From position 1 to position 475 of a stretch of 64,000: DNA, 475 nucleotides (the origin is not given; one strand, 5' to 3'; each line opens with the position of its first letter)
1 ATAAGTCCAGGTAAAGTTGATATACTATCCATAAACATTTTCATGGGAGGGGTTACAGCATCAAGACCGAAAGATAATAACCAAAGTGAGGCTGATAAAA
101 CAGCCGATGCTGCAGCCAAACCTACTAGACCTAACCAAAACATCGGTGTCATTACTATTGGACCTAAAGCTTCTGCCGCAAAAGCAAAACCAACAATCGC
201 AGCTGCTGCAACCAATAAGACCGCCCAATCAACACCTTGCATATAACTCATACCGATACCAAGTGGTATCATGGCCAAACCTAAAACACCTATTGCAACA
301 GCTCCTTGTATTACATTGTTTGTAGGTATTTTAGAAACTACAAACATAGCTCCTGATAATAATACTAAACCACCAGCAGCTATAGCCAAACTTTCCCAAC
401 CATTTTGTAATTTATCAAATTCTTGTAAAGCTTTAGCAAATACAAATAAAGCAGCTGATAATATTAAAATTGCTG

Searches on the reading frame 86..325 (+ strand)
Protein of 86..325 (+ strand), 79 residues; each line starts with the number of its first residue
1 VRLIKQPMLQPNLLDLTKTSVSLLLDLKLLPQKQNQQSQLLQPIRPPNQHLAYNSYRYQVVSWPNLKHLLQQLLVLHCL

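Call 73: search_protein_families(library=pfam, alignment_id=A6, max_evalue=0.001)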
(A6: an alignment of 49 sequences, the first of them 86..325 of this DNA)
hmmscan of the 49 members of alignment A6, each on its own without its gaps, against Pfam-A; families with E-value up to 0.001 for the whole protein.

A. member 1, window:86-325:+ (79 aa): 0 families

B. families by the number of members that match (of 49 scanned): 23 families
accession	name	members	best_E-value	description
PF13385.13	Laminin_G_3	4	9.2e-20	Concanavalin A-like lectin/glucanases superfamily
PF00574.28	CLP_protease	1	4.9e-59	Clp protease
PF00176.29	SNF2-rel_dom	1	1.1e-29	SNF2-related domain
PF05658.19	YadA_head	1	7.3e-16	YadA head domain repeat (2 copies)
PF00136.26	DNA_pol_B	1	2.2e-13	DNA polymerase family B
PF03104.25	DNA_pol_B_exo1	1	4e-13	DNA polymerase family B, exonuclease domain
PF00271.37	Helicase_C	1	1.7e-12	Helicase conserved C-terminal domain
PF13482.12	RNase_H_2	1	2.9e-10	RNase_H superfamily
PF12322.14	T4_baseplate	1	3.1e-09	T4 bacteriophage base plate protein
PF00270.35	DEAD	1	2.9e-08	DEAD/DEAH box helicase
PF04851.21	ResIII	1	8.8e-08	Type III restriction enzyme, res subunit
PF13280.12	WYL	1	1.4e-06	WYL domain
PF01145.31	Band_7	1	2e-06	SPFH domain / Band 7 family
PF17482.7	Phage_sheath_1C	1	2.3e-06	Phage tail sheath C-terminal domain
PF04480.18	DUF559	1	2.4e-06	Protein of unknown function (DUF559)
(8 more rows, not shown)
